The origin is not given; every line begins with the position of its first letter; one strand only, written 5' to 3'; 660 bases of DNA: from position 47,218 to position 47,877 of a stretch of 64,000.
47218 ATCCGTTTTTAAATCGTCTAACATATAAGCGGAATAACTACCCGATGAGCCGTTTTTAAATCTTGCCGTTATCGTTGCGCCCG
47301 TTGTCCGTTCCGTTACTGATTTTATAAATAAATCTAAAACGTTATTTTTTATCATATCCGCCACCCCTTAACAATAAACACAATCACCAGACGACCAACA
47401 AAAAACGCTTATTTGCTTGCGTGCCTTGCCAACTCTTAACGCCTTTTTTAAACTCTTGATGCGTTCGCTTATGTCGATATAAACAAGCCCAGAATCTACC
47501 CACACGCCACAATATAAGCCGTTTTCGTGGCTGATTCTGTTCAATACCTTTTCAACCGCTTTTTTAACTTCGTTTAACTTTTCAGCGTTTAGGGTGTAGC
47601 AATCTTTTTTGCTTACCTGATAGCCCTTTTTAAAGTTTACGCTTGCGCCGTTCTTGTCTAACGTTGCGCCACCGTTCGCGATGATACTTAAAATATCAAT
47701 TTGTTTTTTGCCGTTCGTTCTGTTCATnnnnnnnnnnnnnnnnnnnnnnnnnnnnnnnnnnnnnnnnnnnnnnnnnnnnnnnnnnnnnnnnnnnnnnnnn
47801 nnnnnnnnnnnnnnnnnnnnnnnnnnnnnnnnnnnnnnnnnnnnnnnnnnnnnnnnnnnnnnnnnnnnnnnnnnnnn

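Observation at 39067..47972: Dense, strictly single-orientation array of the hexamer GAACAG confined to the leftward accessory block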

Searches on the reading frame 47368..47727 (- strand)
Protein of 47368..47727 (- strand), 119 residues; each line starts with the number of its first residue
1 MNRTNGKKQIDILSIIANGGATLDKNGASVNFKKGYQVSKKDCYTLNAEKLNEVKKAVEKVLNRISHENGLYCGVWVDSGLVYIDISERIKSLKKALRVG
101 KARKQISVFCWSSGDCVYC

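Call 39: search_protein_families(library=pfam, proteins=[window:47368-47727:-], max_evalue=0.05)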
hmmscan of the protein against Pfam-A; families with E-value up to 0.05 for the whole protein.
window:47368-47727:- (119 aa): 0 families

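Call 78: search_protein_families(library=ncbifam, proteins=[window:47368-47727:-], max_evalue=0.01)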
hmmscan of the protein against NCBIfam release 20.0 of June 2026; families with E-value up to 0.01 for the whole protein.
window:47368-47727:- (119 aa): 0 families

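Call 79: search_solved_structures(query=window:47368-47727:-, max_evalue=1)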
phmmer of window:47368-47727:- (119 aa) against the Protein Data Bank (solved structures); distinct sequences matched with E-value up to 1: 3.
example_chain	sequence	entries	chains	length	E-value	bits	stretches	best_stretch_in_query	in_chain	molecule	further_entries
2vnl_A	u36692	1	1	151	0.39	13.9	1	10-68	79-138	BIFUNCTIONAL TAIL PROTEIN, PIIGCN4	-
7cnb_A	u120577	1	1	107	0.63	13.2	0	68-87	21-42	DNA packaging protein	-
6v1w_A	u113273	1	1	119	0.79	12.9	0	68-87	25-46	DNA packaging protein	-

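Call 92: find_homologous_proteins(query=window:47368-47727:-, max_evalue=0.001)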
Query window:47368-47727:- (119 aa): 98 proteins with E <= 0.001 among 103 candidates.
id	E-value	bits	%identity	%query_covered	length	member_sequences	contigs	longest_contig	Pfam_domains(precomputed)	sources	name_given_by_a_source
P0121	7.9e-68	243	93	100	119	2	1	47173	-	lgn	-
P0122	1.2e-62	227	88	100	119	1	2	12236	-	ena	-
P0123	1.2e-60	220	87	99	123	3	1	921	-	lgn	-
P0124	3.1e-59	216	87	92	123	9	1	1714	-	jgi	jgi:hypothetical protein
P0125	1.4e-58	214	86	92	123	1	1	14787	-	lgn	-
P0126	4.4e-58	212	86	92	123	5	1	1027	-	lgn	-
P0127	7.2e-58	211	87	92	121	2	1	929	-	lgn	-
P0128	4.7e-57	209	80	100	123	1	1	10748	-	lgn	-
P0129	5.0e-57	209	85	92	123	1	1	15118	-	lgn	-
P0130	6.4e-57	208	85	92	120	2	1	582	-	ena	-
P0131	1.0e-56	208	85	92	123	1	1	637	-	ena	-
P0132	1.1e-56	208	81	100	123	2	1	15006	-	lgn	-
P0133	1.4e-56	207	79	100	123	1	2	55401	-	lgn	-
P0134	3.1e-56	206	79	100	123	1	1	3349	-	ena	-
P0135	3.9e-56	206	85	92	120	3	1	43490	-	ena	-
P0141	7.3e-54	198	76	99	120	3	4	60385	-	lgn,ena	-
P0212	9.4e-25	105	46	94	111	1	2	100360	-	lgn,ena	-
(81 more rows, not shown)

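Call 93: find_encoding_contigs(protein=P0141, flank=10000, max_places=6)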
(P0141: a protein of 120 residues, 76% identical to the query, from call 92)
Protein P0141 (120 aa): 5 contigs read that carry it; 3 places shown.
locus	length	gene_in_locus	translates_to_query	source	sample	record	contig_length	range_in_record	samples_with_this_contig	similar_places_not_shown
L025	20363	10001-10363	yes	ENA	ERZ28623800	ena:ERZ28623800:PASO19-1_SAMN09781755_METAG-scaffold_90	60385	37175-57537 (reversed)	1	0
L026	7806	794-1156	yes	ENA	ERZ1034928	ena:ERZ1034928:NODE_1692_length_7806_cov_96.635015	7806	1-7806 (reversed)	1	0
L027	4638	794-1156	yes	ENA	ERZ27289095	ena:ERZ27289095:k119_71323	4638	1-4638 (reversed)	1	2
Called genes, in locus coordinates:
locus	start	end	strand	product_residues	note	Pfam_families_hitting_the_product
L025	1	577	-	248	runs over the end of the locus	PF09681:Phage_rep_org_N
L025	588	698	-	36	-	-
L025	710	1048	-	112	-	-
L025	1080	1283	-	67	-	PF13560:HTH_31 (weak), PF12844:HTH_19, PF01381:HTH_3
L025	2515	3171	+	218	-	-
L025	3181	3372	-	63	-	-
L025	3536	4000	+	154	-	PF01381:HTH_3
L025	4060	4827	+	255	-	-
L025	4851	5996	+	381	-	PF14659:Phage_int_SAM_3, PF00589:Phage_integrase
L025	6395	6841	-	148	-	PF12844:HTH_19 (faint), PF13560:HTH_31, PF01381:HTH_3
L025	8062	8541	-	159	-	-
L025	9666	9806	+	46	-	-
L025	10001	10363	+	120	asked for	-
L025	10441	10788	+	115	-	-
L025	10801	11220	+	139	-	-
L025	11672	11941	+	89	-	-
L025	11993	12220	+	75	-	-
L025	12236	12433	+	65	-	-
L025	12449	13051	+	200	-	-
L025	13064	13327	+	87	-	-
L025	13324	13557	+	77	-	-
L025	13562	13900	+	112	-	-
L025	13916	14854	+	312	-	PF02899:Phage_int_SAM_1 (weak), PF00589:Phage_integrase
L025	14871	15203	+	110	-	-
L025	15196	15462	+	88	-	-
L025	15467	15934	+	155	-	-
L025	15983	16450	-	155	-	-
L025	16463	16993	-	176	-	-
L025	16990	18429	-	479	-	-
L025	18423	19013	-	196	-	-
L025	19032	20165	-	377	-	-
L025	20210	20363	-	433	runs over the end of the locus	-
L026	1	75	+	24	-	?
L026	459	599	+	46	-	-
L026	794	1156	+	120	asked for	-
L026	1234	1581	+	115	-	-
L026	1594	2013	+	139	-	-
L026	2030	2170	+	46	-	-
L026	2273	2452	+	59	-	-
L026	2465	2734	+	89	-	-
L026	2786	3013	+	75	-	-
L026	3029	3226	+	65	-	-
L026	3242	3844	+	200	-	-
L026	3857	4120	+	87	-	-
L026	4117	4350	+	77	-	-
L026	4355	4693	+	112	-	-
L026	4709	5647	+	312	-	PF02899:Phage_int_SAM_1 (weak), PF00589:Phage_integrase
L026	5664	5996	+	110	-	-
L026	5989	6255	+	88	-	-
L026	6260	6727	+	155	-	-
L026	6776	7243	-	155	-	-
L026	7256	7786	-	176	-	-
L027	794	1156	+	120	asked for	-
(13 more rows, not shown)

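Call 95: find_encoding_contigs(protein=P0212, flank=10000, max_places=3)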
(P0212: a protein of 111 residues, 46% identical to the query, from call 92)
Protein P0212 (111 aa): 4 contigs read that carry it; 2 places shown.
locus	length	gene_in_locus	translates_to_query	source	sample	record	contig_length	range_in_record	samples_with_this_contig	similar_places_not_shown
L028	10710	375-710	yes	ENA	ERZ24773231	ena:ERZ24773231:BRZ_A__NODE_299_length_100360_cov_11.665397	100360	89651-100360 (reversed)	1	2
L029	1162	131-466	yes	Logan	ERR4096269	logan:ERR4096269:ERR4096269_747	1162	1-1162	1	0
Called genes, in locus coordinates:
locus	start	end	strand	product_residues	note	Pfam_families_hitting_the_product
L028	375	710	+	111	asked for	-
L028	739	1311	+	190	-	PF10263:SprT-like (weak)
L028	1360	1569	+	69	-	-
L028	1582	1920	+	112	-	-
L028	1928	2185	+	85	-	-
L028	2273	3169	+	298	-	-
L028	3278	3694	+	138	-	-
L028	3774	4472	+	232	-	-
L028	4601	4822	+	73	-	-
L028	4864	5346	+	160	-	-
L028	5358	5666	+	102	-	-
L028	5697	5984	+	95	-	-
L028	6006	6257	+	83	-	-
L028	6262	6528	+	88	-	-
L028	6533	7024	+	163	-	-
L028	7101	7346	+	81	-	-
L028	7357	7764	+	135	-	PF00782:DSPc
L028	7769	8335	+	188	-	PF07650:KH_2 (weak)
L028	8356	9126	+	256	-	-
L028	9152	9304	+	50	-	-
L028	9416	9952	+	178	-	-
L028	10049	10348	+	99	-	-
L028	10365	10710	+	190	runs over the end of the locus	-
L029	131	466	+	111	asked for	-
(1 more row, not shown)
